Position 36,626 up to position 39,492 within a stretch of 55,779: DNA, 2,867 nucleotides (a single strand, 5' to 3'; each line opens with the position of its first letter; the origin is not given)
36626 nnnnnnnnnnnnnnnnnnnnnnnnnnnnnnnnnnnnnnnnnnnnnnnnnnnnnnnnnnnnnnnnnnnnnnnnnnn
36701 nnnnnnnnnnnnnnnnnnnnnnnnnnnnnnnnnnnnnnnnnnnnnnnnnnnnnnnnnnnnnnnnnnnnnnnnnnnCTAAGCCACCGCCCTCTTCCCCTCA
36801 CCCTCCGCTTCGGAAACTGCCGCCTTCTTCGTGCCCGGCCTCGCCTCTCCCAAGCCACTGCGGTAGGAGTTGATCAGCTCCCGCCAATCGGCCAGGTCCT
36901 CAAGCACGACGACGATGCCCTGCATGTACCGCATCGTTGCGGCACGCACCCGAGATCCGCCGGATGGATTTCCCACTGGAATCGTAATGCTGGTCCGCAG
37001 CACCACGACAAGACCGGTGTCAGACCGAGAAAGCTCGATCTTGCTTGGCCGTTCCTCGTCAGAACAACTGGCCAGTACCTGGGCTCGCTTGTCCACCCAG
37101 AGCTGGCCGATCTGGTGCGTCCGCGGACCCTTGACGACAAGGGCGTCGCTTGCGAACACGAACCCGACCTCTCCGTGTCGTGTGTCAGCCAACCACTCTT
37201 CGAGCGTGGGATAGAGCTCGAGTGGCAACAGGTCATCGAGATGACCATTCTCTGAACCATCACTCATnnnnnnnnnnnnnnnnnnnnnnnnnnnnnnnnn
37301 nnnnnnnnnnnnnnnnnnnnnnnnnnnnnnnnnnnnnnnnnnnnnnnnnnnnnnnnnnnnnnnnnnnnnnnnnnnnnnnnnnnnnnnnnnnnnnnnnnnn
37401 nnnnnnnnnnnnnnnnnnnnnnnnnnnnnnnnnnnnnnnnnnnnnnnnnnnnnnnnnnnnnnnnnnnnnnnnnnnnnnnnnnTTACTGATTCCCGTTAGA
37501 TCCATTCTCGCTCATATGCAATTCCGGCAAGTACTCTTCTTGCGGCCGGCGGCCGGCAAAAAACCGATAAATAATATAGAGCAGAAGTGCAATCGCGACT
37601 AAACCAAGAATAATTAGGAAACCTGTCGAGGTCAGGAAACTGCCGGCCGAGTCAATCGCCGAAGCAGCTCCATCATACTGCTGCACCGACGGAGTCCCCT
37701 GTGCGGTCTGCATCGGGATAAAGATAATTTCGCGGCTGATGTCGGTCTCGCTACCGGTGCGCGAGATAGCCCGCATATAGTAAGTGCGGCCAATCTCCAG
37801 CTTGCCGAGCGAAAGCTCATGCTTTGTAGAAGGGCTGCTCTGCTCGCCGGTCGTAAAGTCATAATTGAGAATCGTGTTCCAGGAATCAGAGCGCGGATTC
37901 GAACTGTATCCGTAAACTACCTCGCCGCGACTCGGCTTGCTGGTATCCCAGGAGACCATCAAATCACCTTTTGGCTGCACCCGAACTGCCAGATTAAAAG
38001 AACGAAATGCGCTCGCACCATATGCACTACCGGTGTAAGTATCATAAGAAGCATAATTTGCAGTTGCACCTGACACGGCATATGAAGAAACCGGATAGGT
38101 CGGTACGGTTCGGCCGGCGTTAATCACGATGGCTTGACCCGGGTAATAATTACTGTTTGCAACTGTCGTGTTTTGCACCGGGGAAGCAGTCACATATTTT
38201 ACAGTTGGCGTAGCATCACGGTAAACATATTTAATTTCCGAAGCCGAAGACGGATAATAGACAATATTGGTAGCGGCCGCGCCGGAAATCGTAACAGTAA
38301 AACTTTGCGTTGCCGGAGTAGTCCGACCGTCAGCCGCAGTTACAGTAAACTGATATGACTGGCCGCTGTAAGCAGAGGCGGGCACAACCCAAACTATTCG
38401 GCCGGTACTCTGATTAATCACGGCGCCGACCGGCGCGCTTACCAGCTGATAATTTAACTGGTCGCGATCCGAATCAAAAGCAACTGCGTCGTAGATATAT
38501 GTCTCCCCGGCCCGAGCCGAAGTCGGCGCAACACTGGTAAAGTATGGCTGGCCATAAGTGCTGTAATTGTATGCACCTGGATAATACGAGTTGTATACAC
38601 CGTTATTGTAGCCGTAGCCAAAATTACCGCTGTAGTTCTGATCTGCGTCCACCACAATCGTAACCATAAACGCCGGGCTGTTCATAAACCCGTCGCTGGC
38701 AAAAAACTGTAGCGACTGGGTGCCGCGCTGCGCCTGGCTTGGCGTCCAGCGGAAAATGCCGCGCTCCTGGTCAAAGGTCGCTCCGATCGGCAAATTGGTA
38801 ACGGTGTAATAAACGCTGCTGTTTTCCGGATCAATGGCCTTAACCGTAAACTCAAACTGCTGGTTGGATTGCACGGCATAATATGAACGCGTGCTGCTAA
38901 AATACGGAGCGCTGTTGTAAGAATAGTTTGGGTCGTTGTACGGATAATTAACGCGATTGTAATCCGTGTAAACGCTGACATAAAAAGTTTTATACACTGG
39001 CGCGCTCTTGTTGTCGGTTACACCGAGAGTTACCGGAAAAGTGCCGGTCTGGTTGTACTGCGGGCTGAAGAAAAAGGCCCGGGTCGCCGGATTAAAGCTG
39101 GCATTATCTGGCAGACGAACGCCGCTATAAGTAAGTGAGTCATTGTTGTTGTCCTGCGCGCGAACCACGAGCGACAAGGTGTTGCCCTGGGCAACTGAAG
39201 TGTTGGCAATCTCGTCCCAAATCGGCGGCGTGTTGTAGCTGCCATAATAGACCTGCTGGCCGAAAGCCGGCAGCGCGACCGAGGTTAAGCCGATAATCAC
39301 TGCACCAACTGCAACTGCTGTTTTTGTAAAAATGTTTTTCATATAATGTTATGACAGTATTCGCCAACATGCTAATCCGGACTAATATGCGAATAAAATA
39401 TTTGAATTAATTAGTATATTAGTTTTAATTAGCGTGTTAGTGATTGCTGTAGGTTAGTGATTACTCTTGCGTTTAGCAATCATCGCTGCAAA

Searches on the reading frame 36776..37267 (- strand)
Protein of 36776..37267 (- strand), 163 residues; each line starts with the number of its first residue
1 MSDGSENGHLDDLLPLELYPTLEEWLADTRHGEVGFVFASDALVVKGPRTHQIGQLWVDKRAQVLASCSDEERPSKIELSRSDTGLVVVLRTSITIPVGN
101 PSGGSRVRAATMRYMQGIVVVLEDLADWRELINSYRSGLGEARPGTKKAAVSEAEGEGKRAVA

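Call 11: search_protein_families(library=pfam, proteins=[window:36776-37267:-], max_evalue=0.01)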
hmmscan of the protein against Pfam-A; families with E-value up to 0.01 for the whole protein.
window:36776-37267:- (163 aa): 0 families

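Call 16: find_homologous_proteins(query=window:36776-37267:-, max_evalue=0.01)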
Query window:36776-37267:- (163 aa): 1 proteins with E <= 0.01 among 225 candidates.
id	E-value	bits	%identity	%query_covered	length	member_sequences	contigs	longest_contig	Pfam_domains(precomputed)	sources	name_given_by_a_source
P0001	4.7e-101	353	100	100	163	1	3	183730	-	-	-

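Call 17: find_encoding_contigs(protein=P0001, flank=10000, max_places=10)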
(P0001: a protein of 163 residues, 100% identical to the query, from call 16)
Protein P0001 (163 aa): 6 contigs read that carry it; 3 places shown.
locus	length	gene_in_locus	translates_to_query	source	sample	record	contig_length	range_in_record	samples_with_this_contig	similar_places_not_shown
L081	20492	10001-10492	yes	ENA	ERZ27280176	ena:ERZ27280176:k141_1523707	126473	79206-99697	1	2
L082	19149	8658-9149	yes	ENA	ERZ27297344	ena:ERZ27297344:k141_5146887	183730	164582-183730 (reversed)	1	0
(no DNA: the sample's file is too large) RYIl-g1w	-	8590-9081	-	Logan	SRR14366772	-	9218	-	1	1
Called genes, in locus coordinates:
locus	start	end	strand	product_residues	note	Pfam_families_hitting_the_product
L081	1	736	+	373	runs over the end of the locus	PF00162:PGK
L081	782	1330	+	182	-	PF16473:Rv2179c-like (weak), PF00929:RNase_T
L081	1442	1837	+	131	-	PF00075:RNase_H, PF13456:RVT_3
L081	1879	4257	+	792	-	-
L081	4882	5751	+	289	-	-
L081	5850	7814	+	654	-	-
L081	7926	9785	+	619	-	PF05345:He_PIG, PF17892:Cadherin_5 (faint), PF05345:He_PIG, PF17963:Big_9 (weak)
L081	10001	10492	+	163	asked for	-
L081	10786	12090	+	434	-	PF05345:He_PIG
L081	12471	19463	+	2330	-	PF13205:Big_5 (weak), PF07210:DUF1416 (faint), PF13205:Big_5, PF13620:CarboxypepD_reg, PF00041:fn3, PF01471:PG_binding_1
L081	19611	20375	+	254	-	PF01479:S4, PF00849:PseudoU_synth_2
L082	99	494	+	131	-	PF00075:RNase_H, PF13456:RVT_3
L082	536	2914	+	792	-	-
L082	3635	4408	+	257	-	-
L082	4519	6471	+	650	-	-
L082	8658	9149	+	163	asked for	-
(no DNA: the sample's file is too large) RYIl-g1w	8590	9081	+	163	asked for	-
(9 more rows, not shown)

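Call 41: search_protein_representatives(protein=window:36776-37267:-)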
Query: 163 residues. Proteins with E-value up to 0.001 (for the whole library): 5; up to 1e-10: 2; up to 1e-30: 1. The best 5 are listed.
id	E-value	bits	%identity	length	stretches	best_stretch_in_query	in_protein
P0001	1.5e-101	353.2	100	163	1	1-163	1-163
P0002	1.9e-11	60.5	39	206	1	10-147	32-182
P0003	3.2e-07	46.7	-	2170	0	-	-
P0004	4.4e-07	46.3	32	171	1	11-149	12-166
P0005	3.5e-04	36.9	34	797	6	11-48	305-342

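Call 44: find_homologous_proteins(query=A2, max_evalue=0.01)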
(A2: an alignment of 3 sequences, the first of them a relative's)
Query A2 (3 sequences) (163 aa, profile of the alignment): 3 proteins with E <= 0.01 among 4767 candidates.
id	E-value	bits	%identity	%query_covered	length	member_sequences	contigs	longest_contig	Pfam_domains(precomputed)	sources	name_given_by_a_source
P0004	8.4e-73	262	26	82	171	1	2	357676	-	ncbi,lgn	-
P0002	7.3e-72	259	34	92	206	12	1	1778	-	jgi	jgi:hypothetical protein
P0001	1.5e-71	258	100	100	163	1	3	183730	-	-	-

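Call 45: find_encoding_contigs(protein=P0004, flank=10000, max_places=4)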
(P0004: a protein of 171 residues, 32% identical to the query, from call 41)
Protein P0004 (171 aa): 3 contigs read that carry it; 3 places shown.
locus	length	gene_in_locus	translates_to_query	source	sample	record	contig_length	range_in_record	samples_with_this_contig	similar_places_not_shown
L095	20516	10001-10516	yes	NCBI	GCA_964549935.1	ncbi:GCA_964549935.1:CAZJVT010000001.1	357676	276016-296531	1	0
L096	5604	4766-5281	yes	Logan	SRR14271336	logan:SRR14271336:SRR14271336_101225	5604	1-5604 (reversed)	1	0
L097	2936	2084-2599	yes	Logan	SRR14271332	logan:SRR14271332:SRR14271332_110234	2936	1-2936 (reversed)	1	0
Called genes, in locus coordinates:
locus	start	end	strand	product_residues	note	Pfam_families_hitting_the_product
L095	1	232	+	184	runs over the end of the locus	PF00929:RNase_T, PF16473:Rv2179c-like (weak)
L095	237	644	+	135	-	PF00075:RNase_H, PF13456:RVT_3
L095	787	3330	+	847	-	-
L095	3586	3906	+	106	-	-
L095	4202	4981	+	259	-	-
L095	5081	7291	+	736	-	-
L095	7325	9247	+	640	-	PF05345:He_PIG (weak), PF17892:Cadherin_5 (faint), PF17963:Big_9, PF05345:He_PIG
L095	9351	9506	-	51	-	-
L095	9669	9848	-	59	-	-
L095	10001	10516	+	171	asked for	-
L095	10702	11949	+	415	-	PF05345:He_PIG, PF17963:Big_9 (weak)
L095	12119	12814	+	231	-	PF01479:S4 (weak), PF00849:PseudoU_synth_2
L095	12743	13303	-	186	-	-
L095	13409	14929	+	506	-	PF13476:AAA_23 (faint), PF00005:ABC_tran, PF02463:SMC_N (faint), PF03193:RsgA_GTPase (faint), PF13555:AAA_29 (faint), PF13304:AAA_21 (faint), PF13401:AAA_22 (faint), PF00005:ABC_tran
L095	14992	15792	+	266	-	PF13175:AAA_15 (faint), PF00005:ABC_tran, PF13304:AAA_21 (faint)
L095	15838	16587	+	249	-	PF01061:ABC2_membrane, PF12698:ABC2_membrane_3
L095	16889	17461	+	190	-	PF04542:Sigma70_r2, PF08281:Sigma70_r4_2, PF04545:Sigma70_r4 (weak)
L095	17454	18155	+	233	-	-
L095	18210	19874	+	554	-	PF00364:Biotin_lipoyl (faint), PF25919:BSH_CusB (faint), PF25997:BSH_YhbJ (faint), PF25917:BSH_RND, PF25973:BSH_CzcB (weak), PF25954:Beta-barrel_RND_2 (weak), PF25990:Beta-barrel_YknX, PF25989:YknX_C (faint)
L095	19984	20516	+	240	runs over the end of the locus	PF00005:ABC_tran, PF02463:SMC_N (faint)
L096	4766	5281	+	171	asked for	-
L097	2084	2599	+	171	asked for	-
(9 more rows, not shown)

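Call 46: find_encoding_contigs(protein=P0002, flank=10000, max_places=4)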
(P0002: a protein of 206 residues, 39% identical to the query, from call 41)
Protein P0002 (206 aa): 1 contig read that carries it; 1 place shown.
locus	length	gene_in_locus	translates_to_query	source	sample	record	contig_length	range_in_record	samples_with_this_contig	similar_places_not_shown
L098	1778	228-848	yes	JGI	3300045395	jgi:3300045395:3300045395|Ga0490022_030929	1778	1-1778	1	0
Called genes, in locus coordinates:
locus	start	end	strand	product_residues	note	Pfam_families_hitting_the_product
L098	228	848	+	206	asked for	-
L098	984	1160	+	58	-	-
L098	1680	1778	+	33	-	?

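Call 82: search_dna_similar(query=window:36776-37267:-, collection=plasmids, mode=protein, max_evalue=0.01, max_rows=10)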
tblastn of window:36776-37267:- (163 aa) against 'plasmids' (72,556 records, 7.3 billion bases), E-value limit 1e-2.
No match.

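Call 83: predict_structure(alignment_id=A2)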
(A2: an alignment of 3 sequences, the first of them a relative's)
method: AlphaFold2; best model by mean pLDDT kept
length: 163 residues; sequences in the alignment: 3
mean_pLDDT: 51.7   pTM: 0.45
mean pLDDT of the five models: 51.7, 49.1, 46.2, 43.4, 33.1
residues with pLDDT >= 90: 0; 70-90: 22; 50-70: 62; < 50: 79
segments of 3 or more residues with pLDDT < 50: 1-16, 46-49, 75-90, 113-123, 138-163
pLDDT, mean of each block of 10 residues (from residue 1): 41 51 73 61 54 63 67 48 42 56 65 44 52 50 33 33 32
secondary structure, 60 per line:
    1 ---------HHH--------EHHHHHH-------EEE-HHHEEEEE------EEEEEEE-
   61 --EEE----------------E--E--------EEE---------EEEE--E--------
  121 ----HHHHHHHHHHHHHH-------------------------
elements in order: H22-27 E35-37 E42-46 E53-59 E63-65 E94-96 E106-109 H125-138

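Call 90: find_related_loci(query=A2, collection=viral_contigs, flank=5000)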
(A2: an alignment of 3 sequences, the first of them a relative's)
Query A2 (163 aa) in viral_contigs; peptide patterns used: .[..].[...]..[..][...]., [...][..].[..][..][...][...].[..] (x = any residue, [..] = any of these).
20 stretches matched a pattern, but none encodes a relative of the query by tblastn (E <= 1e-3).

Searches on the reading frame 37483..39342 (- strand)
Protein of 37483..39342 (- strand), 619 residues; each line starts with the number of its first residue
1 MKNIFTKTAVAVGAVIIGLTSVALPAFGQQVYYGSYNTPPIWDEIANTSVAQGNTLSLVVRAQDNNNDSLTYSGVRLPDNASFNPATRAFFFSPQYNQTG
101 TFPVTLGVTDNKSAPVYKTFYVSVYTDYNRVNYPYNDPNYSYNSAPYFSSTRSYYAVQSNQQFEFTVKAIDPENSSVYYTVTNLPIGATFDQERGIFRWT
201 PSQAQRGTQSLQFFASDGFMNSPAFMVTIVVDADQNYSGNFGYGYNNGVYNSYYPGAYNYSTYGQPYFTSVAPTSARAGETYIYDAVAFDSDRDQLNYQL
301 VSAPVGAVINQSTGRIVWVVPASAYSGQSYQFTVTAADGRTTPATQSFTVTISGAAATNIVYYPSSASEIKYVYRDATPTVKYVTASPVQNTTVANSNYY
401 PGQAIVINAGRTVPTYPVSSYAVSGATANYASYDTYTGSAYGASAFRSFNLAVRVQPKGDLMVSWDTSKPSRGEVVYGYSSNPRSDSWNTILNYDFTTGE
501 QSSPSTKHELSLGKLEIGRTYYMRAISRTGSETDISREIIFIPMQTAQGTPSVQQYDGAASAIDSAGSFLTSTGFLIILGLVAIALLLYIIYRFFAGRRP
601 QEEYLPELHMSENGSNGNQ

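Call 11: search_protein_families(library=pfam, proteins=[window:37483-39342:-], max_evalue=0.01)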
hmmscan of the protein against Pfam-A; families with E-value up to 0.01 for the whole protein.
window:37483-39342:- (619 aa): 5 families
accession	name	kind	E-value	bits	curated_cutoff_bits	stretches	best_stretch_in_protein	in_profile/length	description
PF05345.18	He_PIG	-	3e-24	85.7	24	3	149-231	5-95/96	Putative Ig domain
PF17963.7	Big_9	-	2.8e-15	57.4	23.6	3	275-351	12-89/89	Bacterial Ig domain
PF17892.7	Cadherin_5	-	3e-09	37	26.5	1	288-351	33-98/98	Cadherin-like domain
PF18911.6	PKD_4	-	0.00076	19.9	27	1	37-122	1-83/85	PKD domain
PF00028.23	Cadherin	-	0.0039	18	28.8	0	308-353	45-91/93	Cadherin domain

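Call 54: find_related_loci(query=A3, collection=genome_contigs, flank=10000)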
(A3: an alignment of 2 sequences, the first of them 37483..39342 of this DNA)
Query A3 (619 aa) in genome_contigs; peptide patterns used: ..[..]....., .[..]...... (x = any residue, [..] = any of these).
48 stretches matched a pattern; 3 encode a relative of the query (tblastn E <= 1e-3); 3 distinct loci.
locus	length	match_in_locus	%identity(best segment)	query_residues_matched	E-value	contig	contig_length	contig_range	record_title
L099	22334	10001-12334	46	1-610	2e-151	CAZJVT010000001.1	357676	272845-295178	MAG TPA_asm: uncultured Candidatus Saccharibacteria bacterium isolate SRP292972_co3_103 genome assembly, contig: NODE_32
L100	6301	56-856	27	60-353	3e-19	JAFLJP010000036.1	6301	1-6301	MAG: Gammaproteobacteria bacterium isolate MC-02 c_000000430044, whole genome shotgun sequence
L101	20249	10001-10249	43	266-353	1e-8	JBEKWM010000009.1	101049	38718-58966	MAG: Sedimentisphaerales bacterium isolate SPRUCE 628 SPRUCE_628_9, whole genome shotgun sequence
